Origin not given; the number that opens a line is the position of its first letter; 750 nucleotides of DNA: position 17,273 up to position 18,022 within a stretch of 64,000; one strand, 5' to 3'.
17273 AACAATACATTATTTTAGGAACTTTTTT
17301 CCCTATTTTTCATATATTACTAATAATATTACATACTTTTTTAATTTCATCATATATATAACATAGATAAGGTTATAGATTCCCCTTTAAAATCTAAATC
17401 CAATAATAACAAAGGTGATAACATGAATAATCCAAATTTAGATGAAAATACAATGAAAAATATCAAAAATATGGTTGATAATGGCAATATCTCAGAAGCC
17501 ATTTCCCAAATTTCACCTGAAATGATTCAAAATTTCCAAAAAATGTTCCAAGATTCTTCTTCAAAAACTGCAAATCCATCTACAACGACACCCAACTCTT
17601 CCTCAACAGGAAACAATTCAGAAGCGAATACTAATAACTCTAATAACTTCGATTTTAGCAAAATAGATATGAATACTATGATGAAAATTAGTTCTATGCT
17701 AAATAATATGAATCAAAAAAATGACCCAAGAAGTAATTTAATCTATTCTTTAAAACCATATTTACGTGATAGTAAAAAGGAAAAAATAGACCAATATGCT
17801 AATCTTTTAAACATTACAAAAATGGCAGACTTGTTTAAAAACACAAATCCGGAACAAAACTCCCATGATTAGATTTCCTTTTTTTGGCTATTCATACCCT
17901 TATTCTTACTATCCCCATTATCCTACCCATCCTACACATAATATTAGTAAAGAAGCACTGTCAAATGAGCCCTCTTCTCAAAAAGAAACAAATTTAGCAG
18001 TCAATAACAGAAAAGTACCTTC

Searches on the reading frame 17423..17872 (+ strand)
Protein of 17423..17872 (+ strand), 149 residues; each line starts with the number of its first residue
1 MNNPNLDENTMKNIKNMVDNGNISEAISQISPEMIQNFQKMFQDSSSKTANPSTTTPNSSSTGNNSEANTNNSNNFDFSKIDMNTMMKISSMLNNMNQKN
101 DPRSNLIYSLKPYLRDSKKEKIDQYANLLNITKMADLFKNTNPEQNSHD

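Call 25: search_protein_families(library=pfam, proteins=[window:17423-17872:+], max_evalue=0.1)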
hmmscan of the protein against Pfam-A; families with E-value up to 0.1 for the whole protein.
window:17423-17872:+ (149 aa): 1 family
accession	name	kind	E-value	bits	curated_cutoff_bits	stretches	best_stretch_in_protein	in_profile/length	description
PF04935.17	SURF6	-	0.039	14.2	23.1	1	46-107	30-94/196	Surfeit locus protein 6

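Call 55: search_protein_families(library=ncbifam, proteins=[window:17423-17872:+], max_evalue=0.1)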
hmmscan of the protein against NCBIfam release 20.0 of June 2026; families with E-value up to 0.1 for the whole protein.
window:17423-17872:+ (149 aa): 1 family
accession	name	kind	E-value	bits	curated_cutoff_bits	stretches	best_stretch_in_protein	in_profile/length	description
NF002619.0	PRK02271.1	equivalog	0.016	14.5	276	1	4-38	245-279/329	5,10-methylenetetrahydromethanopterin reductase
